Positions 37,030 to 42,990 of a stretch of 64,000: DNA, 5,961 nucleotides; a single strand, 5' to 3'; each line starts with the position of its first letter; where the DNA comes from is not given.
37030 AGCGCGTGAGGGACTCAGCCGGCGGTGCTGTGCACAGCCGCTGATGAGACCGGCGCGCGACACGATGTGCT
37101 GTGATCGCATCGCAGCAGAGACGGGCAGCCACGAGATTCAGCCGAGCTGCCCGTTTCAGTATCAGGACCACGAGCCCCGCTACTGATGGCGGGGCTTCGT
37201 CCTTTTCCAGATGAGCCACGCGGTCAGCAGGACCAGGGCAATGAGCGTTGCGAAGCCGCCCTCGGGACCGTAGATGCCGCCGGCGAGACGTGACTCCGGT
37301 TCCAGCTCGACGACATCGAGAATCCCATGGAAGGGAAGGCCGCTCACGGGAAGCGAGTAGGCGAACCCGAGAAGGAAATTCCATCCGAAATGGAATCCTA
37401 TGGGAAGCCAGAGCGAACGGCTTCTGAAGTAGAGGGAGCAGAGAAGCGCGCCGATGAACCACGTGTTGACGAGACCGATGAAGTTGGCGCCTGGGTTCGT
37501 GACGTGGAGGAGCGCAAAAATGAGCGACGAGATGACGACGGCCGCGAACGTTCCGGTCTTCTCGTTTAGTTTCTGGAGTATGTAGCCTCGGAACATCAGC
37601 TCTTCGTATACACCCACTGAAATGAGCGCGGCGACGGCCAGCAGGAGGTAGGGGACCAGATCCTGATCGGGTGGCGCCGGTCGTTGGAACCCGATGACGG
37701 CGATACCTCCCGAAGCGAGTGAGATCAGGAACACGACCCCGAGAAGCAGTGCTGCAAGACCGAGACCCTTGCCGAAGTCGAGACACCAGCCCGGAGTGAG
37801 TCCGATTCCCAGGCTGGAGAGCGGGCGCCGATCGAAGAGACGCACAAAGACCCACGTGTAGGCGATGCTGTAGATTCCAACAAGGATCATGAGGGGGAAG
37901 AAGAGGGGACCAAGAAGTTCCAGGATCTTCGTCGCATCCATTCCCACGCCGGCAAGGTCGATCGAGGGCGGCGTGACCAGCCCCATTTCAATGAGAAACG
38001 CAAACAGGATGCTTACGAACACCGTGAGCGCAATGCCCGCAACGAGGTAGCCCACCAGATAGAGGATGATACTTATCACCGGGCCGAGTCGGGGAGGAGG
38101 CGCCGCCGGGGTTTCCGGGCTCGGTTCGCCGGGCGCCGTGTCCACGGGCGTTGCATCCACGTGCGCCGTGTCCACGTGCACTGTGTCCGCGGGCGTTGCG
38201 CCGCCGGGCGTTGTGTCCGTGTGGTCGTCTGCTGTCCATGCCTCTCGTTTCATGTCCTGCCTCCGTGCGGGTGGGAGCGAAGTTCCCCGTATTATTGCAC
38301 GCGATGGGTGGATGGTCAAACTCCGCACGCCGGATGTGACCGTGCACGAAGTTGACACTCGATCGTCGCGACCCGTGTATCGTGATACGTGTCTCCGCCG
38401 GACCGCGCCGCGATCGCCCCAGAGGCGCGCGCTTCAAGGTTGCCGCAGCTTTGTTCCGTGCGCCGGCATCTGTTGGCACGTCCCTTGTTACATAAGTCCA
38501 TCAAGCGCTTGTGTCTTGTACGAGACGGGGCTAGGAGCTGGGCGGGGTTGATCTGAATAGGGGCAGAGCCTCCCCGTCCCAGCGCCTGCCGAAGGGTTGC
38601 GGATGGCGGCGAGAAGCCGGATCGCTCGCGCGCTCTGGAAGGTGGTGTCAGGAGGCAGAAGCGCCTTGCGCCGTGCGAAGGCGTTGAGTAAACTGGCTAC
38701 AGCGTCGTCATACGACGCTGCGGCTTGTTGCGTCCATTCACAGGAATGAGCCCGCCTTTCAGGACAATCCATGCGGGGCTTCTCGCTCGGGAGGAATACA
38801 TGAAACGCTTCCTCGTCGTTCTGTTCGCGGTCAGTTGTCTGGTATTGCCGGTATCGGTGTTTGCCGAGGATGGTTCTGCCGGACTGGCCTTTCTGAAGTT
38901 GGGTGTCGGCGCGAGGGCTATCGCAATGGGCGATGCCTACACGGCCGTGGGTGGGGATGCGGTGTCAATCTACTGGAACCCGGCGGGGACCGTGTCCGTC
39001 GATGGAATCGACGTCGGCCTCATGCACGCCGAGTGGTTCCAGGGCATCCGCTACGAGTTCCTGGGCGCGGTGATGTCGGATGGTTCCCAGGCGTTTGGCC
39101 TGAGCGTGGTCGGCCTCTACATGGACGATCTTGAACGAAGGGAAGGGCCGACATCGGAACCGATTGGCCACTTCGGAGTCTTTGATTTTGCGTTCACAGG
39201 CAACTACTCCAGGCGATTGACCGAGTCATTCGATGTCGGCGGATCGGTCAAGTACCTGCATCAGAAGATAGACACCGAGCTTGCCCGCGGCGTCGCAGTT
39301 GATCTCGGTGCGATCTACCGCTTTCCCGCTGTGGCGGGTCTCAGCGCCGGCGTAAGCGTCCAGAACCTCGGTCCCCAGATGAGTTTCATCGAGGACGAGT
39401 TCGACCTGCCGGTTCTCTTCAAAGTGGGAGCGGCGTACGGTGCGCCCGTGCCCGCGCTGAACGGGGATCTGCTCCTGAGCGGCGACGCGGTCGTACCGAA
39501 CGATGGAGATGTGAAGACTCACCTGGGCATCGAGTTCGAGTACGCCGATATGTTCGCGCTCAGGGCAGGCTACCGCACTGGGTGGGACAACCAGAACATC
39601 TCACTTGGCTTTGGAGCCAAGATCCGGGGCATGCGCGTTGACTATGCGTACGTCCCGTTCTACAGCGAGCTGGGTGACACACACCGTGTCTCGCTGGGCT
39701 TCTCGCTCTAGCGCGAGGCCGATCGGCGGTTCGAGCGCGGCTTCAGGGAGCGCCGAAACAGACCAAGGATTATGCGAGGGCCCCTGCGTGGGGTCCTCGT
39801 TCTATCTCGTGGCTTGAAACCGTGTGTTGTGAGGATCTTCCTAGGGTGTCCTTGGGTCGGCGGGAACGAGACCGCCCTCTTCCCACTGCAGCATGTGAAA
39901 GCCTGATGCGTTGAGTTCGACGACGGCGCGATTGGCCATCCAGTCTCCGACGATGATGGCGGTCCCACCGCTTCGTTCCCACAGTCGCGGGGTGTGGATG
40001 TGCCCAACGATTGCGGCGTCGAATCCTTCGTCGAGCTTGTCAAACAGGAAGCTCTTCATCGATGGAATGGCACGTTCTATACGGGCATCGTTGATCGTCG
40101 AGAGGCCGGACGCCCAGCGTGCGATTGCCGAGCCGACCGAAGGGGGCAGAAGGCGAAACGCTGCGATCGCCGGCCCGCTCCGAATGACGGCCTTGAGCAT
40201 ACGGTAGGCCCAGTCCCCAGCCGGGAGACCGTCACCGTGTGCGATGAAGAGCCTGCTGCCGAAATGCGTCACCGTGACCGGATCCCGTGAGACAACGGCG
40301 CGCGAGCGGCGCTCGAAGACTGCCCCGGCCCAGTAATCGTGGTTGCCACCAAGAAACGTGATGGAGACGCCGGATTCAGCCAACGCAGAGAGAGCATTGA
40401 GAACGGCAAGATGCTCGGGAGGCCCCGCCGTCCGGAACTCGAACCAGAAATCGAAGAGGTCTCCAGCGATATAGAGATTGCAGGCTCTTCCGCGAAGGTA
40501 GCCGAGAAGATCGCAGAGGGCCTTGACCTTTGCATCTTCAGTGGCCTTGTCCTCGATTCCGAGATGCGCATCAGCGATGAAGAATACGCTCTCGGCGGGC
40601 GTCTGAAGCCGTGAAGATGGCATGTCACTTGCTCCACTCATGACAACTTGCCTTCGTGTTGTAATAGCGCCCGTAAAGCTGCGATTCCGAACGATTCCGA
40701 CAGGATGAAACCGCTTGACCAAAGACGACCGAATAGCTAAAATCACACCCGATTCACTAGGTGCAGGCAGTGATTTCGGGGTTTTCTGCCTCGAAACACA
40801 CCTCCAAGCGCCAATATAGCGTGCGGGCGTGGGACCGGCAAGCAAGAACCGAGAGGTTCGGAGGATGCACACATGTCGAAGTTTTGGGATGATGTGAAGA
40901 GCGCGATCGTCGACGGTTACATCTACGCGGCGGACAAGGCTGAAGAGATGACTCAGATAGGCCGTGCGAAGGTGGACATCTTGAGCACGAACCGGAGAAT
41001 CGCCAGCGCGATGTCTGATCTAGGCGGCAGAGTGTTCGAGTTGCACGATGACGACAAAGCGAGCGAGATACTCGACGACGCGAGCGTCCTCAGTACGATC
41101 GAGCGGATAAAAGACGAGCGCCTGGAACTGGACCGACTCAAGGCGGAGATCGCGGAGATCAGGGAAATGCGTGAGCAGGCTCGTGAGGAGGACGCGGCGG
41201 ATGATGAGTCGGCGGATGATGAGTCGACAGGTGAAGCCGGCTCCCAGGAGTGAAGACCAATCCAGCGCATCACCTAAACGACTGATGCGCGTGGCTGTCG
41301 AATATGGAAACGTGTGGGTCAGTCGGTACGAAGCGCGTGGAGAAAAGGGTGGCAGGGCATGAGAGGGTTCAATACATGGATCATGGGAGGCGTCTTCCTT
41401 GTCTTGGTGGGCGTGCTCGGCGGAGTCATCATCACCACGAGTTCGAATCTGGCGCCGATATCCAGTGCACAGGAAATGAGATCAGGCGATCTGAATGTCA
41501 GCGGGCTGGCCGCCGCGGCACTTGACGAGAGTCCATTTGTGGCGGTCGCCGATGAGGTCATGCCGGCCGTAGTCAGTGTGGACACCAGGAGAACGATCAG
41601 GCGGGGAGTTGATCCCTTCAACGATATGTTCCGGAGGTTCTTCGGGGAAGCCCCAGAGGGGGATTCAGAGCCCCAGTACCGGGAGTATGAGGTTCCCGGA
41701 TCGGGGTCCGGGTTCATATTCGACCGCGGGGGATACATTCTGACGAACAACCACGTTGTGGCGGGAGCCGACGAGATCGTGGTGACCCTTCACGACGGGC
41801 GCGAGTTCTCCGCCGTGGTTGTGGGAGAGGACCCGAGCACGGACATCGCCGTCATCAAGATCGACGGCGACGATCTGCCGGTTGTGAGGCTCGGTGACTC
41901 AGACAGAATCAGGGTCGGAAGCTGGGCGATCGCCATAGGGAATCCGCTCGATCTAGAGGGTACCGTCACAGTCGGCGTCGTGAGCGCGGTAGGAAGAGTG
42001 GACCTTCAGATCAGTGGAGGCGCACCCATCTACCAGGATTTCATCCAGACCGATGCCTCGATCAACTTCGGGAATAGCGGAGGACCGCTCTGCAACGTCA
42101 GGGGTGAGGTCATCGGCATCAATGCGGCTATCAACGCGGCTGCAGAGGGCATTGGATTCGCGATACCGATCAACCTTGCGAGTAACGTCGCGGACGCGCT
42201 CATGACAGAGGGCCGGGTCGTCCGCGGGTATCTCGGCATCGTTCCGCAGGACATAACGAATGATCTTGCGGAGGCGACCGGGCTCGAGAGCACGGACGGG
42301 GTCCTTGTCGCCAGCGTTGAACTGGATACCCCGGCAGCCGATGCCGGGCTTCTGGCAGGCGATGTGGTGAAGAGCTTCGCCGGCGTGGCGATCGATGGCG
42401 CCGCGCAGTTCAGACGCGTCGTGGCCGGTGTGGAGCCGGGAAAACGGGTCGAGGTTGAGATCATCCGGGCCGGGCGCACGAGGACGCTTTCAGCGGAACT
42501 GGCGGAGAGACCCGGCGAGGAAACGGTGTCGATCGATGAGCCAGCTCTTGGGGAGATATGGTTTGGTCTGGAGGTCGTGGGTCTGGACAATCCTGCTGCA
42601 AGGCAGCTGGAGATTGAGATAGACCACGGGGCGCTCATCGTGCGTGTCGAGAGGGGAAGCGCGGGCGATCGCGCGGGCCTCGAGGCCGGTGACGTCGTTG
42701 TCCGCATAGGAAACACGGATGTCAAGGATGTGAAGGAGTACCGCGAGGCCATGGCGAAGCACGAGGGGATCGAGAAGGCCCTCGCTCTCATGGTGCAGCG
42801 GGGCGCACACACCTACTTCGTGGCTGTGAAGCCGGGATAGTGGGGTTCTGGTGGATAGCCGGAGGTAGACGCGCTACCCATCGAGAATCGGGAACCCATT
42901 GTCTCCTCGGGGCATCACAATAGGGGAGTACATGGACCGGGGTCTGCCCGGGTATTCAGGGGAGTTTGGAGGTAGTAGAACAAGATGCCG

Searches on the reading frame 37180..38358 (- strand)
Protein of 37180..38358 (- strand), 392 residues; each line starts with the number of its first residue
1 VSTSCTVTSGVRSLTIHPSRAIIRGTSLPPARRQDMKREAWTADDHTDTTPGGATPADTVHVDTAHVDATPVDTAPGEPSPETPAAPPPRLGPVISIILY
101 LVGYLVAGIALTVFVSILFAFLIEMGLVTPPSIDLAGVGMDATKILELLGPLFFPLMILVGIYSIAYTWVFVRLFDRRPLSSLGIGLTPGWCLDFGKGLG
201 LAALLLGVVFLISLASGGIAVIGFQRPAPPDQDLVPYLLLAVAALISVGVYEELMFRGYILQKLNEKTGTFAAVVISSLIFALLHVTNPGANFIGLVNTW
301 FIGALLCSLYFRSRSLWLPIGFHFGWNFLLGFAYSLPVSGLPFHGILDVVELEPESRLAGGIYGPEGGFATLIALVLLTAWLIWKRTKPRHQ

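Call 38: search_protein_families(library=pfam, proteins=[window:37180-38358:-], max_evalue=0.00001)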
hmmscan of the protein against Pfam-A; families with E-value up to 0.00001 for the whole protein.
window:37180-38358:- (392 aa): 1 family
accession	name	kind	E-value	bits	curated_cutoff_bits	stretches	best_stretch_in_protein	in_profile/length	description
PF02517.21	Rce1-like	-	1.1e-22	80.5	22.4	1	237-329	4-93/93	Type II CAAX prenyl endopeptidase Rce1-like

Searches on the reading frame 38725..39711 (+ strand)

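Call 38: search_protein_families(library=pfam, proteins=[window:38725-39711:+], max_evalue=0.00001)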
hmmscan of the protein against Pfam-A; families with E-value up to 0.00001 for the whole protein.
window:38725-39711:+ (328 aa): 2 families
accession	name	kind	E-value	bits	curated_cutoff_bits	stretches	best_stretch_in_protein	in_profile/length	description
PF19572.5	PorV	-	5e-08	33.2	27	1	53-238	12-217/243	Type IX secretion system protein PorV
PF03687.19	UPF0164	-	1.2e-06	28.1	21.4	1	57-176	44-161/325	Uncharacterised protein family (UPF0164)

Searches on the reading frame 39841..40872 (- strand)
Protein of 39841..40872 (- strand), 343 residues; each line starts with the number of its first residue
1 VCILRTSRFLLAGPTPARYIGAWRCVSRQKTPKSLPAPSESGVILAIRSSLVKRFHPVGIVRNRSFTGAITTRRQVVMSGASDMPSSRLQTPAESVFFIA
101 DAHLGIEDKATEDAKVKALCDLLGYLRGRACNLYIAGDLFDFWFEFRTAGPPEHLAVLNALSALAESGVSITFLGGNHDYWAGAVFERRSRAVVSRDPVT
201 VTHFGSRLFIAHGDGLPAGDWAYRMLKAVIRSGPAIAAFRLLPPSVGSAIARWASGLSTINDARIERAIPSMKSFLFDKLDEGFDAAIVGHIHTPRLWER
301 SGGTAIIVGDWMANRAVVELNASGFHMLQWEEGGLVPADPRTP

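Call 38: search_protein_families(library=pfam, proteins=[window:39841-40872:-], max_evalue=0.00001)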
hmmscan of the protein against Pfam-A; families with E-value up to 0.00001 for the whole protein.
window:39841-40872:- (343 aa): 1 family
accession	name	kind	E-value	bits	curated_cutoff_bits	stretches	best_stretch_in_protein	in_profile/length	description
PF00149.33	Metallophos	-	5.3e-06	27.4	21.5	0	96-295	3-191/191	Calcineurin-like phosphoesterase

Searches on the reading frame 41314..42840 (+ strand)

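Call 38: search_protein_families(library=pfam, proteins=[window:41314-42840:+], max_evalue=0.00001)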
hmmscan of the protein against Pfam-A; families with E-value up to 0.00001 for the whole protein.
window:41314-42840:+ (508 aa): 5 families
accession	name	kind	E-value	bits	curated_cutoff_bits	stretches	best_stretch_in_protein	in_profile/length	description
PF13365.12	Trypsin_2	-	5.4e-35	121.7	27.6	1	131-269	1-144/144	Trypsin-like peptidase domain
PF13180.12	PDZ_2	-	3e-23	82.3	27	2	305-396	1-80/80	PDZ domain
PF00089.32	Trypsin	-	8.6e-19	68.7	20.6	1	132-289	28-216/220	Trypsin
PF17820.7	PDZ_6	-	4.5e-17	62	27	2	442-485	2-45/54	PDZ domain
PF00595.29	PDZ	-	2.8e-12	47.3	23.2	1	413-493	8-79/81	PDZ domain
